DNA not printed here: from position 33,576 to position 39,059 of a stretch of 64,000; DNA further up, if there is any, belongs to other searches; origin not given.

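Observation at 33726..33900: Giant Rhs ORF stops inside a YD repeat: no RHS core plug and no C-terminal toxin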

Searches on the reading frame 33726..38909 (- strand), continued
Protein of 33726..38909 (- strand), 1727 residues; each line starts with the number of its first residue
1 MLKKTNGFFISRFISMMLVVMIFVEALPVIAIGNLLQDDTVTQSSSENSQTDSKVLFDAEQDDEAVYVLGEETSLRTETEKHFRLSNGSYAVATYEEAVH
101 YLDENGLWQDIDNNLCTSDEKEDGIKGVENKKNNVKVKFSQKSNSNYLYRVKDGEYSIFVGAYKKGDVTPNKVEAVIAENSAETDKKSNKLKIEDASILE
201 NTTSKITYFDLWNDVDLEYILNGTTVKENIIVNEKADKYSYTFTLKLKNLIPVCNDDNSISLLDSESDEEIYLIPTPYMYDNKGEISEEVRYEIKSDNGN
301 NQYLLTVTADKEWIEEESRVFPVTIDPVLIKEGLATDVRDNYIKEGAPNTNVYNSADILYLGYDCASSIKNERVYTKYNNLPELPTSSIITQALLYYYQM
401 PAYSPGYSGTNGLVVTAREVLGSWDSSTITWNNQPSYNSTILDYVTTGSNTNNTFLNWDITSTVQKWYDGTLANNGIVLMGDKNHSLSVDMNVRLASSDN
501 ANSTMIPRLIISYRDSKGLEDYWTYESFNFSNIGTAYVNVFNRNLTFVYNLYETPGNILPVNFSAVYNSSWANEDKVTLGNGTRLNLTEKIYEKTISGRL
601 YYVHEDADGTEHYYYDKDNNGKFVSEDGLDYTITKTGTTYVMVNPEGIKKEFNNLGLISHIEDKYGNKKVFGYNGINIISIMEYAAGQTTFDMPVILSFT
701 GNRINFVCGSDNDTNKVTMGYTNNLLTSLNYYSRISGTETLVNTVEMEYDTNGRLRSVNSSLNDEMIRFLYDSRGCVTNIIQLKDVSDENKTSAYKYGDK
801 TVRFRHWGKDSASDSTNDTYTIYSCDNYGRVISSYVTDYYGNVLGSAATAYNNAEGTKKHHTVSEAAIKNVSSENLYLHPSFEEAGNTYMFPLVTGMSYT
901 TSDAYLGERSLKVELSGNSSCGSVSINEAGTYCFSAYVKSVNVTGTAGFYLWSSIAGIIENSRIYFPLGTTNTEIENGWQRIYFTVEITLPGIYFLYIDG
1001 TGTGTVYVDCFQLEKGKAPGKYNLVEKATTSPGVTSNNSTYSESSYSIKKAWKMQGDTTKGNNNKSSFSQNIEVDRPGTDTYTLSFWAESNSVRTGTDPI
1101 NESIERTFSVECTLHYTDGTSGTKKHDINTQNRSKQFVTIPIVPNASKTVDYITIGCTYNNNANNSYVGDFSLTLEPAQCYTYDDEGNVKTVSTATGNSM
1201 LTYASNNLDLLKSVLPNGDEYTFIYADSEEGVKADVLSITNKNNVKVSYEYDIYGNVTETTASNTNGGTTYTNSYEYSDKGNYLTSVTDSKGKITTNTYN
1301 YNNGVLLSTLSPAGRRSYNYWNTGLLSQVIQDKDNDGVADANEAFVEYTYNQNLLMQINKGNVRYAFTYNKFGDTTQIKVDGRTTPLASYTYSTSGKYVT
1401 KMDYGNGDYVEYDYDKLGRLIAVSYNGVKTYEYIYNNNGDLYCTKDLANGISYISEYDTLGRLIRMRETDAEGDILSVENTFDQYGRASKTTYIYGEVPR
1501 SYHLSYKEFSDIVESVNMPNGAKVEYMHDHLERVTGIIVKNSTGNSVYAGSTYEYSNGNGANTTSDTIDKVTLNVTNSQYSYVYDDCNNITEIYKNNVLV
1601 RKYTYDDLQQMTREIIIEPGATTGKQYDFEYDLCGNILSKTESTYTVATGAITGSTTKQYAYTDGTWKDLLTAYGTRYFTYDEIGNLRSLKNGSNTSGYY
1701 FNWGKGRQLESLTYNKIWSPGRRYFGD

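Call 21: find_encoding_contigs(protein=P0128, flank=10000, max_places=2)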
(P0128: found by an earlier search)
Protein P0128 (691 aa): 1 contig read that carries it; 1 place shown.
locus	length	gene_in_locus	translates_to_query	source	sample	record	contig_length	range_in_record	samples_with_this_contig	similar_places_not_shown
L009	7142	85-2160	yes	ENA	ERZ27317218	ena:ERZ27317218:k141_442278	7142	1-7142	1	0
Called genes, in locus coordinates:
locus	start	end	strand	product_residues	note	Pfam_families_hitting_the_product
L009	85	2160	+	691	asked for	PF25023:TEN_YD-shell (faint), PF05593:RHS_repeat (faint)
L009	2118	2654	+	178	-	-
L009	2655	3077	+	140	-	-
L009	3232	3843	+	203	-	-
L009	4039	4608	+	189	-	PF16804:DUF5071 (weak)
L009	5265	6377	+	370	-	PF12799:LRR_4 (faint), PF23952:LRR_EndoS (faint)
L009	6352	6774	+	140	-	-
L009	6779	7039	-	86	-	PF05239:PRC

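Call 34: search_protein_families(library=pfam, proteins=[P0121, L006:14359-14973:+, L008:16294-16842:+, L009:2655-3077:+, L009:3232-3843:+], max_evalue=0.1)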
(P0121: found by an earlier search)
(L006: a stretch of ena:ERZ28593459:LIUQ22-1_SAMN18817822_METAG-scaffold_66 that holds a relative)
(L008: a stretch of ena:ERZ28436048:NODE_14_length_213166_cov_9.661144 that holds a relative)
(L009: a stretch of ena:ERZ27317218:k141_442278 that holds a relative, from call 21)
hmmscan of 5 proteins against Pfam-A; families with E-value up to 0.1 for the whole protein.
P0121 (2097 aa): 4 families
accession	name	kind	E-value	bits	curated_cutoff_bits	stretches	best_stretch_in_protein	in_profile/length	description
PF24517.2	CBM96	-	1.9e-14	54.2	26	1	338-511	8-162/164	Carbohydrate-binding module family 96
PF05593.20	RHS_repeat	-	2.2e-12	47.5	22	1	1796-1829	5-38/38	RHS Repeat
PF25778.1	DUF7948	-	0.00045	20.8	27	1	202-328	101-214/214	Domain of unknown function (DUF7948)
PF08272.16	Zn_Ribbon_Topo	-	0.029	14.6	25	1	137-166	6-35/41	Topoisomerase I zinc-ribbon-like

L006:14359-14973:+ (204 aa): 2 families
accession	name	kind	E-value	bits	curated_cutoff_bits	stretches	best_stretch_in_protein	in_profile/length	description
PF23362.1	DHX37_C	-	0.03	14.6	27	0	102-129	30-57/80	DEAH helicase DHX37 C-terminal domain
PF24529.1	CFAP47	-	0.067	13.5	27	0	40-137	55-128/166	Cilia- and flagella-associated protein 47 domain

L008:16294-16842:+ (182 aa): 1 family
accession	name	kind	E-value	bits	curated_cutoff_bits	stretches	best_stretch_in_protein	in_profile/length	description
PF20617.3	DUF6803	-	0.033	14.8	27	1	17-79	57-121/162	Family of unknown function (DUF6803)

L009:2655-3077:+ (140 aa): 0 families

L009:3232-3843:+ (203 aa): 0 families

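Call 38: find_related_loci(query=window:33726-38909:-, collection=genome_contigs, flank=10000)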
Query window:33726-38909:- (1727 aa) in genome_contigs; peptide patterns used: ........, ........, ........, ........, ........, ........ (x = any residue, [..] = any of these).
25 stretches matched a pattern; 1 encode a relative of the query (tblastn E <= 1e-3); 1 distinct loci.
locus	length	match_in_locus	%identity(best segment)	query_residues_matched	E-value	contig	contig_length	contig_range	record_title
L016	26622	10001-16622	73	1-1714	0e+0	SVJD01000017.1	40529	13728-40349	MAG: Oscillospiraceae bacterium isolate SIG426 NODE_21434_length_40529_cov_6.348176, whole genome shotgun sequence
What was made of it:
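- Tried and rejected: Finding the window's organism or more orthologous genomes: the genome_contigs scan returned a single locus, the P0002-type MAG (Oscillospiraceae SIG426, call 38).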

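Call 41: search_protein_families(library=ncbifam, proteins=[P0121, P0122, P0002, P0003], max_evalue=0.001)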
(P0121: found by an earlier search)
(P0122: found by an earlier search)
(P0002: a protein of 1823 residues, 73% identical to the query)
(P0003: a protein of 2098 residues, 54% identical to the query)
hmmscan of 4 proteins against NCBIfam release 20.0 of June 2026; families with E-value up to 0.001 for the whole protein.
P0121 (2097 aa): 4 families
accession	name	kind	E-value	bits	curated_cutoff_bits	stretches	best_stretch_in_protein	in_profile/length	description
NF033679.1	DNRLRE_dom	domain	5.9e-26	91.5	34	1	340-511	2-163/164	DNRLRE domain-containing protein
TIGR03696.1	Rhs_assc_core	domain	1e-16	61.2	32.5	1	1813-1910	1-75/76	RHS repeat-associated core domain-containing protein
NF048003.1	GTA_spike_fiber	domain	7e-09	36.5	36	1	923-1022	61-170/182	phage head spike fiber domain-containing protein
TIGR01643.1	YD_repeat_2x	repeat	5e-08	33.1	15.8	0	1809-1827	18-36/42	YD repeat-containing protein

P0122 (2091 aa): 3 families
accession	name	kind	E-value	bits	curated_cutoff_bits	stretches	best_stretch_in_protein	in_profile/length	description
NF033679.1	DNRLRE_dom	domain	6.6e-26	91.3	34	1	340-511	2-163/164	DNRLRE domain-containing protein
TIGR03696.1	Rhs_assc_core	domain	3.8e-17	62.6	32.5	1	1813-1910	1-75/76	RHS repeat-associated core domain-containing protein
TIGR01643.1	YD_repeat_2x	repeat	4.1e-08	33.4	15.8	0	1809-1827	18-36/42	YD repeat-containing protein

P0002 (1823 aa): 2 families
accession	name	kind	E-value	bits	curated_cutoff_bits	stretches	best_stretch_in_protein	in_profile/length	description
NF033679.1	DNRLRE_dom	domain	5.1e-25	88.4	34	1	341-512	2-163/164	DNRLRE domain-containing protein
TIGR01643.1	YD_repeat_2x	repeat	1.7e-06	28.3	15.8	0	1250-1276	7-33/42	YD repeat-containing protein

P0003 (2098 aa): 4 families
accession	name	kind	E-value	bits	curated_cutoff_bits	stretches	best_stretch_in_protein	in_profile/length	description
NF033679.1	DNRLRE_dom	domain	1.7e-22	80.2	34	1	343-517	2-163/164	DNRLRE domain-containing protein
TIGR03696.1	Rhs_assc_core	domain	2.4e-21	76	32.5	1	1829-1924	1-76/76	RHS repeat-associated core domain-containing protein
TIGR01643.1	YD_repeat_2x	repeat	6.5e-18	64.4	15.8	0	1608-1639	1-32/42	YD repeat-containing protein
NF041261.1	RHS_core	equivalog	6.9e-14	50.6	2000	2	1201-1666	341-763/1261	RHS element core protein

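Call 58: search_solved_structures(query=P0121, max_evalue=0.001)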
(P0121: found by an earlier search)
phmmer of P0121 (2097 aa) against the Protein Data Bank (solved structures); distinct sequences matched with E-value up to 0.001: 4.
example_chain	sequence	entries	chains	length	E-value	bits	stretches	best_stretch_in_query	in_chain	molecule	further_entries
8h8a_A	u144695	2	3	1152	1.3e-13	52.4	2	1804-1885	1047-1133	Putative Rhs-family protein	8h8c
8h8b_A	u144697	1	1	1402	3.8e-13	50.8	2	1804-1884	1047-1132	Putative Rhs-family protein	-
8cp6_B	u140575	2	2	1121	1.3e-09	39.1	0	1842-1908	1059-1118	Toxin protein Tse5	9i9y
7q97_A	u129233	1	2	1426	5.3e-05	23.8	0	1412-1879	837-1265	Rhs family protein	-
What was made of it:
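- Their 1804-1908 region matches solved Rhs cores 8h8a, 8cp6 (Tse5) and 7q97 (call 58). Without the core, the shell lacks the region that aligns with solved Rhs core structures (call 58), where, from general knowledge of those structures, it plugs the cage.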

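Call 60: find_encoding_contigs(protein=P0001, flank=1000, max_places=3)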
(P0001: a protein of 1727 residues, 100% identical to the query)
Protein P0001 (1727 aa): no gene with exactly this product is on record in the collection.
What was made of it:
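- Tried and rejected: The exact-product look-up for the window protein returned nothing (call 60), so whether the window is from an isolate or a MAG is unknown.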

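Call 61: find_encoding_contigs(protein=P0004, flank=6000, max_places=2)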
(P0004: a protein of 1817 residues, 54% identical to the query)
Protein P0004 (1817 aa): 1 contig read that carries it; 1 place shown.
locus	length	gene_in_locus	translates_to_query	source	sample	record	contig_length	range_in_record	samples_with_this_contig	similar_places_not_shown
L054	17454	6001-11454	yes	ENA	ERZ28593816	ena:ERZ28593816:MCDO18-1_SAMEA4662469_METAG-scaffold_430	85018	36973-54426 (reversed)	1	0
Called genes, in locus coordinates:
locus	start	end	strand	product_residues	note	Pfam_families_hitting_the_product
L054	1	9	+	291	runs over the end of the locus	PF02463:SMC_N (weak), PF00005:ABC_tran, PF13401:AAA_22 (weak), PF13304:AAA_21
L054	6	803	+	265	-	PF02361:CbiQ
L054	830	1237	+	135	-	-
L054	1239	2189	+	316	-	PF01256:Carb_kinase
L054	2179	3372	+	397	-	PF01168:Ala_racemase_N, PF00842:Ala_racemase_C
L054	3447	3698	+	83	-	PF01402:RHH_1 (weak)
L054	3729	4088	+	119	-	PF02452:PemK_toxin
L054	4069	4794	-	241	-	PF21778:DUF6873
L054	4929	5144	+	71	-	PF04070:DUF378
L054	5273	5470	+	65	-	PF00269:SASP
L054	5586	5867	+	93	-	-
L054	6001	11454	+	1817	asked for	PF24517:CBM96, PF05593:RHS_repeat (faint), PF25023:TEN_YD-shell (faint)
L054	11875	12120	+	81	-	PF10087:DUF2325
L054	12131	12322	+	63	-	-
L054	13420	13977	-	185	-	PF00583:Acetyltransf_1, PF13673:Acetyltransf_10, PF13508:Acetyltransf_7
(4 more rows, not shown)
